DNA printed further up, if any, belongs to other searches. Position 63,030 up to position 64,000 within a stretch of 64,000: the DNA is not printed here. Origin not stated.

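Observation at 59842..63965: Archaeal-style sulfide-dependent Cys/homocysteine cluster under an Rrf2 regulator, ending in an Fe-S-type LarE homologue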

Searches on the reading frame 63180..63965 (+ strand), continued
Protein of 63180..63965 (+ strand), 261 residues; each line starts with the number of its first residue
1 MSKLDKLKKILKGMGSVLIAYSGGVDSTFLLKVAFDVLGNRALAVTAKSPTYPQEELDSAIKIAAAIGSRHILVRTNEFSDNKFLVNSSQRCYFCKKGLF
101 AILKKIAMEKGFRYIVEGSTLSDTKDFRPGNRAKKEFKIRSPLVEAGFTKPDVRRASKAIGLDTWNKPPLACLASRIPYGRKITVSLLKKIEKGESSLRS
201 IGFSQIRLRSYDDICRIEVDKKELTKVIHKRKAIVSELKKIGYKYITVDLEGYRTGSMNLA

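Call 32: find_related_loci(query=A1, collection=genome_contigs, flank=10000)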
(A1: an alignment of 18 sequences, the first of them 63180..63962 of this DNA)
Query A1 (261 aa) in genome_contigs; peptide patterns used: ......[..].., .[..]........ (x = any residue, [..] = any of these).
599 stretches matched a pattern (row limit reached: there are more); 597 encode a relative of the query (tblastn E <= 1e-3); the best 80 are kept; 80 distinct loci.
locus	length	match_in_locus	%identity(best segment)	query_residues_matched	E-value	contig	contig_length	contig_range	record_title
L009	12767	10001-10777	57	1-259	2e-94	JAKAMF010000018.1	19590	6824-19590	MAG: bacterium isolate WY5.bin157 NODE_4422_length_19590_cov_1.259775, whole genome shotgun sequence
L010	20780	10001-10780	56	1-259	7e-94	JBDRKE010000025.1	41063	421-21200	MAG: Candidatus Omnitrophota bacterium isolate MEGAHIT-group-1.695 k141_4693168, whole genome shotgun sequence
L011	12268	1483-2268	53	1-260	3e-91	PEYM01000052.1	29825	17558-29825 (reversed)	MAG: Candidatus Saganbacteria bacterium CG08_land_8_20_14_0_20_45_16 CG08_land_8_20_14_0.20_scaffold_399_c, whole genome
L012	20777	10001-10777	53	3-259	3e-88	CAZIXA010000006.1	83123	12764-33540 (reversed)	MAG TPA_asm: uncultured Clostridia bacterium isolate SRP323688_co1_183 genome assembly, contig: NODE_590_length_83123_co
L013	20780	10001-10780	52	2-259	4e-87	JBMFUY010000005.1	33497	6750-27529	MAG: bacterium isolate KM4348-15 NODE_5_length_33497_cov_19.057000, whole genome shotgun sequence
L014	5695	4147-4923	51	1-259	7e-86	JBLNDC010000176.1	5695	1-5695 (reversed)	MAG: Bacteroidota bacterium isolate MAG109 PRJNA950955_bin18_renamed_175, whole genome shotgun sequence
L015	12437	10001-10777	54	3-259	4e-86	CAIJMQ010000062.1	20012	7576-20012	uncultured bacterium isolate D14_bin-0225 genome assembly, contig: bin-0225:062/121, whole genome shotgun sequence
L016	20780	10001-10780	49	1-259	8e-86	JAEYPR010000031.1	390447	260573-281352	MAG: Bacillota bacterium isolate OH_CBB_200 k127_2012835, whole genome shotgun sequence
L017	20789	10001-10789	48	1-261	5e-85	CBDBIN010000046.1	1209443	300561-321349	MAG: Terriglobia bacterium isolate d1c3b3d4-6a15-40f0-a509-e9ece1a5a339 genome assembly, contig: contig_46, whole genome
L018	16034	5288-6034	52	13-259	1e-84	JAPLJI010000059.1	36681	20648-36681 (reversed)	MAG: Proteobacteria bacterium isolate LacPavin_0920_SED4_MAG_55_23 LacPavin_0920_SED4_scaffold_450790, whole genome shot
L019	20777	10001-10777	51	3-259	2e-84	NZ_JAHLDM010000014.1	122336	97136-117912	Clostridium estertheticum strain CF002 contig00014, whole genome shotgun sequence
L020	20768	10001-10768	52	7-261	2e-84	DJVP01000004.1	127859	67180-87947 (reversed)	MAG TPA_asm: Candidatus Omnitrophica bacterium UBA6253 UBA6253_contig_37487, whole genome shotgun sequence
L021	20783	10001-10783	50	1-259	4e-84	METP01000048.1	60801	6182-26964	MAG: candidate division WOR-1 bacterium RIFCSPLOWO2_02_FULL_46_20 rifcsplowo2_02_scaffold_329, whole genome shotgun sequ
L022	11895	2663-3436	49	3-259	1e-83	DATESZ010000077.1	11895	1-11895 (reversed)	MAG TPA_asm: Syntrophales bacterium isolate SMAG_U8302 k141_227227, whole genome shotgun sequence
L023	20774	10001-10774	53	3-259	7e-83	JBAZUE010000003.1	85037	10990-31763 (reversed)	MAG: Candidatus Omnitrophota bacterium isolate SO_2017_GW1_22 NODE_1732_length_85037_cov_1.512507_OW334_2017, whole geno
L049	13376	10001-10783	49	2-259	2e-78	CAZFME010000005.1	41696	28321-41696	MAG TPA_asm: uncultured Clostridia bacterium isolate SRP192927_co8_291 genome assembly, contig: NODE_663_length_41696_co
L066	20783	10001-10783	45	1-261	4e-77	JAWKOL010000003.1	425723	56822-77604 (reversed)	MAG: Caldilineaceae bacterium isolate ABC1.21 ABC1.21.fa-3, whole genome shotgun sequence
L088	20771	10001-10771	48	3-261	5e-75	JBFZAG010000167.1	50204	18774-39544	MAG: Candidatus Omnitrophota bacterium isolate PPR_0461 k121_7491212, whole genome shotgun sequence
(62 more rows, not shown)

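Call 35: search_protein_families(library=ncbifam, proteins=[L066:9210-9971:+, L049:11571-12791:+, L020:10777-11940:+, L005:8792-9958:+], max_evalue=1e-10)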
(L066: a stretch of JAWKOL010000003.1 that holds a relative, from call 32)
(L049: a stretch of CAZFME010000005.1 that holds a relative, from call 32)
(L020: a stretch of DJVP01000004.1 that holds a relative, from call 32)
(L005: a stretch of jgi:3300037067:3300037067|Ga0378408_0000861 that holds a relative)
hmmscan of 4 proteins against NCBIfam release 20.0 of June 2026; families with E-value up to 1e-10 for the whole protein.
L066:9210-9971:+ (253 aa): 1 family
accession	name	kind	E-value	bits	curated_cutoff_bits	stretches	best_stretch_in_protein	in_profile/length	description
NF033503.1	LarB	equivalog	1.5e-85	286.1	175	1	41-247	1-208/209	nickel pincer cofactor biosynthesis protein LarB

L049:11571-12791:+ (406 aa): 2 families
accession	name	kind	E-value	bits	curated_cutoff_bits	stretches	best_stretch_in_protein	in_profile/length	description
TIGR00299.2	nickel_LarC1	equivalog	2.3e-62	209.6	90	1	83-245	1-164/165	nickel pincer cofactor biosynthesis protein LarC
NF052512.1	nickel_LarC2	equivalog_domain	2.3e-46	156.7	50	1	266-383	1-118/118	nickel pincer cofactor biosynthesis protein LarC2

L020:10777-11940:+ (387 aa): 16 families
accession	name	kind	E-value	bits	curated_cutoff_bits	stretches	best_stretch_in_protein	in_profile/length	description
TIGR03402.1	FeS_nifS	equivalog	6.6e-171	568.2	530.75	1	4-383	1-379/379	cysteine desulfurase NifS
TIGR02006.1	IscS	equivalog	2e-140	468.4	643.2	1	3-385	4-386/402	IscS subfamily cysteine desulfurase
NF010611.0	PRK14012.1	equivalog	1.9e-139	465.1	548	1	3-385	6-390/406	IscS subfamily cysteine desulfurase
TIGR03235.1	DNA_S_dndA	equivalog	2.2e-121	405.5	480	1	5-353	1-352/353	cysteine desulfurase DndA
TIGR03403.1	nifS_epsilon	equivalog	9.1e-116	386.8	587.7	1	4-381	1-380/382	NifS family cysteine desulfurase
NF002806.0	PRK02948.1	subfamily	8e-98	327.9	304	1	4-376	2-374/381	IscS subfamily cysteine desulfurase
TIGR01979.1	sufS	subfamily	9e-58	196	475.1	1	4-373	20-398/403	SufS family cysteine desulfurase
TIGR01977.1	am_tr_V_EF2568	hypoth_equivalog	9.5e-55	186.1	377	1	4-370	1-373/376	cysteine desulfurase family protein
NF041166.1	f2_encap_cargo1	exception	1.7e-45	156.3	800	1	4-216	247-462/623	family 2A encapsulin nanocompartment cargo protein cysteine desulfurase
NF006791.0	PRK09295.1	equivalog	1.3e-38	133.1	661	1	4-327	25-366/406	cysteine desulfurase SufS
NF040779.1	Sec_lyase_SclA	exception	6.6e-36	124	525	1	4-261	1-272/378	selenocysteine lyase SclA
NF008126.0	PRK10874.1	equivalog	3.8e-33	115.2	607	1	2-222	19-241/401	cysteine desulfurase CsdA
TIGR01976.1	am_tr_V_VC1184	hypoth_equivalog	5.5e-33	114.8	352.35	1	3-219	19-236/401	cysteine desulfurase-like protein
TIGR03392.1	FeS_syn_CsdA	equivalog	1.3e-31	110.2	493.6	1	2-215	16-232/398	cysteine desulfurase CsdA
TIGR04343.1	egtE_PLP_lyase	equivalog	1.3e-16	60.3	400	1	42-217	51-218/370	ergothioneine biosynthesis PLP-dependent enzyme EgtE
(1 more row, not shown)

L005:8792-9958:+ (388 aa): 17 families
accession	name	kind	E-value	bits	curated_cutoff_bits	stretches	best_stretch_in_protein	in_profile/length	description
TIGR03402.1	FeS_nifS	equivalog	3.6e-177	588.8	530.75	1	4-383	1-379/379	cysteine desulfurase NifS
TIGR02006.1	IscS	equivalog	3.6e-145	484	643.2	1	3-385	4-386/402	IscS subfamily cysteine desulfurase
NF010611.0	PRK14012.1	equivalog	7e-143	476.4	548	1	4-385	7-390/406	IscS subfamily cysteine desulfurase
TIGR03235.1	DNA_S_dndA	equivalog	2.8e-120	401.9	480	1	5-353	1-352/353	cysteine desulfurase DndA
TIGR03403.1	nifS_epsilon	equivalog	1.8e-119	399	587.7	1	4-381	1-380/382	NifS family cysteine desulfurase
NF002806.0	PRK02948.1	subfamily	7.9e-101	337.8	304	1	4-374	2-372/381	IscS subfamily cysteine desulfurase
TIGR01979.1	sufS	subfamily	2.2e-57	194.7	475.1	1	4-227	20-248/403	SufS family cysteine desulfurase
TIGR01977.1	am_tr_V_EF2568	hypoth_equivalog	3.4e-55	187.6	377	1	4-370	1-373/376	cysteine desulfurase family protein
NF041166.1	f2_encap_cargo1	exception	1.3e-40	140.1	800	1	4-216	247-462/623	family 2A encapsulin nanocompartment cargo protein cysteine desulfurase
NF006791.0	PRK09295.1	equivalog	3.3e-40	138.4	661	1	4-216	25-240/406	cysteine desulfurase SufS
NF040779.1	Sec_lyase_SclA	exception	8.4e-39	133.5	525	1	4-373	1-376/378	selenocysteine lyase SclA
TIGR01976.1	am_tr_V_VC1184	hypoth_equivalog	3.7e-30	105.5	352.35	1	3-218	19-235/401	cysteine desulfurase-like protein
NF008126.0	PRK10874.1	equivalog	1.6e-29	103.3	607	1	2-215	19-235/401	cysteine desulfurase CsdA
TIGR03392.1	FeS_syn_CsdA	equivalog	2.4e-28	99.4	493.6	1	2-215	16-232/398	cysteine desulfurase CsdA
TIGR04343.1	egtE_PLP_lyase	equivalog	5.8e-16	58.3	400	1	43-218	52-219/370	ergothioneine biosynthesis PLP-dependent enzyme EgtE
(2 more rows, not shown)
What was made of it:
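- The gene after larE in relatives is NifS, TIGR03402 above cutoff (call 35).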

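Call 42: find_homologous_proteins(query=L088:10777-11526:+, max_evalue=1e-20)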
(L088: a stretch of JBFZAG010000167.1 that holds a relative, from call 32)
Query L088:10777-11526:+ (249 aa): 8000 proteins with E <= 1e-20 among 8000 candidates; the best 120 are listed.
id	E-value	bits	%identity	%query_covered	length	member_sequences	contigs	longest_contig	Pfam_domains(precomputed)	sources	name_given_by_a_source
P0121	1.4e-159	547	100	100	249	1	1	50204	PF00731.27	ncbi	-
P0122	4.4e-134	463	85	100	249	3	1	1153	PF00731.27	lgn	-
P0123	9.8e-132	456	82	94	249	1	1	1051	PF00731.27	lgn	-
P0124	2.0e-130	451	83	95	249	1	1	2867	PF00731.27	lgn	-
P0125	9.5e-130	449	83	94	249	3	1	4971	PF00731.27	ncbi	-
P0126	1.6e-127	442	82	94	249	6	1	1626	PF00731.27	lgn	-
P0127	2.8e-127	441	80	100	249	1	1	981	PF00731.27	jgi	jgi:pyridinium-3,5-biscarboxylic acid mononucleotide synthase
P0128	1.5e-126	439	82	94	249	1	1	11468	PF00731.27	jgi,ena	-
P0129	5.7e-125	434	79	99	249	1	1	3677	PF00731.27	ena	-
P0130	1.0e-124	433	77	95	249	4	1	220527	PF00731.27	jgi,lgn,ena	-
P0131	1.4e-124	432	79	98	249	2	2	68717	PF00731.27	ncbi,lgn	-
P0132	5.2e-124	431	77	100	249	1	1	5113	PF00731.27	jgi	jgi:NCAIR mutase (PurE)-related protein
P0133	6.2e-124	430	77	100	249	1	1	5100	PF00731.27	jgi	jgi:pyridinium-3,5-biscarboxylic acid mononucleotide synthase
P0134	1.0e-123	430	78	99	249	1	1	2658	PF00731.27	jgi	jgi:NCAIR mutase (PurE)-related protein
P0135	1.0e-123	430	78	99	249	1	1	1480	PF00731.27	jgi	-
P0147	1.0e-119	416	76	95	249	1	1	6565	PF00731.27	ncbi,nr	ncbi:MAG: nickel pincer cofactor biosynthesis protein LarB [Candidatus Omnitrophica bacterium]|nr:ni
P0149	4.1e-119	414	76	100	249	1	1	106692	PF00731.27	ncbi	ncbi:MAG: nickel pincer cofactor biosynthesis protein LarB [Candidatus Omnitrophota bacterium]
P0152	8.3e-118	410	75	100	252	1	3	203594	PF00731.27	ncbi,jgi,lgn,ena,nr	ncbi:MAG: nickel pincer cofactor biosynthesis protein LarB [Candidatus Omnitrophica bacterium]|jgi:h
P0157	6.7e-117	407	73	99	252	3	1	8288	PF00731.27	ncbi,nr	ncbi:MAG: nickel pincer cofactor biosynthesis protein LarB [Candidatus Omnitrophica bacterium]|nr:ni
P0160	2.0e-116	406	74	100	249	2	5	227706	PF00731.27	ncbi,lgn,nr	ncbi:MAG: nickel pincer cofactor biosynthesis protein LarB [Candidatus Omnitrophota bacterium]|nr:ni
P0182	1.5e-110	386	69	100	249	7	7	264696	PF00731.27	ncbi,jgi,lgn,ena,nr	ncbi:MAG TPA: nickel pincer cofactor biosynthesis protein LarB [Candidatus Omnitrophota bacterium]|n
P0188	1.1e-109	384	70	99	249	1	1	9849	PF00731.27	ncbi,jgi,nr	ncbi:MAG: nickel pincer cofactor biosynthesis protein LarB [Candidatus Omnitrophica bacterium]|jgi:h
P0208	7.3e-105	368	67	100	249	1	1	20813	PF00731.27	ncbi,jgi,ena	ncbi:MAG: nickel pincer cofactor biosynthesis protein LarB [Candidatus Omnitrophota bacterium]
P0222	1.0e-102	361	67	99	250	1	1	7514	PF00731.27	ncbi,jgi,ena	ncbi:MAG: nickel pincer cofactor biosynthesis protein LarB [Candidatus Omnitrophota bacterium]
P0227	4.4e-101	355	67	99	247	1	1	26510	PF00731.27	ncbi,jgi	ncbi:MAG: nickel pincer cofactor biosynthesis protein LarB [Candidatus Omnitrophota bacterium]|jgi:h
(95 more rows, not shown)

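Call 43: list_cluster_members(proteins=[P0001, P0007, P0040, P0044, P0055, P0081, P0095, P0109, P0112, P0099])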
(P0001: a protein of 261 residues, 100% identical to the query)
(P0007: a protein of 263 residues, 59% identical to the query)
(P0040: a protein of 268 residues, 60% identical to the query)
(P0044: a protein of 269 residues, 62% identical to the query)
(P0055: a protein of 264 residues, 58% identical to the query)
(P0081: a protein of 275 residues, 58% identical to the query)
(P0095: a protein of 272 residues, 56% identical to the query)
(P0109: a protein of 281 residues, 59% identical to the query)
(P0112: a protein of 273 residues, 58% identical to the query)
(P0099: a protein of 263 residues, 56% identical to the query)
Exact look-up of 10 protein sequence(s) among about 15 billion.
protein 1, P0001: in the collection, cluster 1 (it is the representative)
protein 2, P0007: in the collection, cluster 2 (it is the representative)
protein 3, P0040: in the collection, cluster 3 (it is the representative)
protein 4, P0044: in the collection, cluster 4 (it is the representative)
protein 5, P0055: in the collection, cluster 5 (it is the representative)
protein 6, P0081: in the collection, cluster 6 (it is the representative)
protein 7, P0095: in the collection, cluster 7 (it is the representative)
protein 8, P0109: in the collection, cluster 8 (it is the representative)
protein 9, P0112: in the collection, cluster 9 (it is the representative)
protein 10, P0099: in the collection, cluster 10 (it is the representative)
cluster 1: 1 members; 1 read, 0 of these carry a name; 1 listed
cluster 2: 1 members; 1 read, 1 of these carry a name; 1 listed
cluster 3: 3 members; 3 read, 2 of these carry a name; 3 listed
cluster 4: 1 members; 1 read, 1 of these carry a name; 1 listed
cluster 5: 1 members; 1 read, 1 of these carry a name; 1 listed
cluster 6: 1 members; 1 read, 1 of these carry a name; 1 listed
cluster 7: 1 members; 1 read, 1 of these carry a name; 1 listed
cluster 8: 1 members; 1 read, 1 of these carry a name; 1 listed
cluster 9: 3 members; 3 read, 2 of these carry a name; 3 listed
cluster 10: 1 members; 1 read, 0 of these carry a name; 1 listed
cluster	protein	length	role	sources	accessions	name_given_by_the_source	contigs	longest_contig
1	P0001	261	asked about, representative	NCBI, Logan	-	-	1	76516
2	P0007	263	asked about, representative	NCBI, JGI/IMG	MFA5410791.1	MAG: ATP-dependent sacrificial sulfur transferase LarE [Candidatus Omnitrophota bacterium] | uncharacterized protein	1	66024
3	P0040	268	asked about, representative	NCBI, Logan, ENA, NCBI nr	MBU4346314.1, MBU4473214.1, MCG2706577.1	MAG: ATP-dependent sacrificial sulfur transferase LarE [Candidatus Omnitrophica bacterium] | ATP-dependent sacrificial sulfur transferase LarE [Candidatus Omnitrophota bacterium]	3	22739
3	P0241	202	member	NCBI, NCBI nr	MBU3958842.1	MAG: ATP-dependent sacrificial sulfur transferase LarE, partial [Candidatus Omnitrophica ... | ATP-dependent sacrificial sulfur transferase LarE [Candidatus Omnitrophota bacterium]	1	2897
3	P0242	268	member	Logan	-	-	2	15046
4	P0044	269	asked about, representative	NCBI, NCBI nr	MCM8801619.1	MAG: ATP-dependent sacrificial sulfur transferase LarE [Candidatus Omnitrophica bacterium] | ATP-dependent sacrificial sulfur transferase LarE [Candidatus Omnitrophota bacterium]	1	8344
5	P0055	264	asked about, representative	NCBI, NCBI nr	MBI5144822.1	MAG: ATP-dependent sacrificial sulfur transferase LarE [Candidatus Omnitrophica bacterium] | ATP-dependent sacrificial sulfur transferase LarE [Candidatus Omnitrophota bacterium]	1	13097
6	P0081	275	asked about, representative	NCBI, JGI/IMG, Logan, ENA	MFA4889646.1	MAG: ATP-dependent sacrificial sulfur transferase LarE [Candidatus Omnitrophota bacterium]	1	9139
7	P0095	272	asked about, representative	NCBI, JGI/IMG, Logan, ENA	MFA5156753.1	MAG: ATP-dependent sacrificial sulfur transferase LarE [Candidatus Omnitrophota bacterium]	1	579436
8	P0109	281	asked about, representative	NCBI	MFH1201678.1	MAG: ATP-dependent sacrificial sulfur transferase LarE [Candidatus Omnitrophota bacterium]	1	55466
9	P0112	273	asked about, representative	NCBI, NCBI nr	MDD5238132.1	MAG: ATP-dependent sacrificial sulfur transferase LarE [Candidatus Omnitrophica bacterium] | ATP-dependent sacrificial sulfur transferase LarE [Candidatus Omnitrophota bacterium]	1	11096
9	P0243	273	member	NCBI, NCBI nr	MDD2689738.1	MAG: ATP-dependent sacrificial sulfur transferase LarE [Candidatus Omnitrophica bacterium] | ATP-dependent sacrificial sulfur transferase LarE [Candidatus Omnitrophota bacterium]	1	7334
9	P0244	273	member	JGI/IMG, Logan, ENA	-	-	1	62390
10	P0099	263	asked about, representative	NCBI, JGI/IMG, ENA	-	-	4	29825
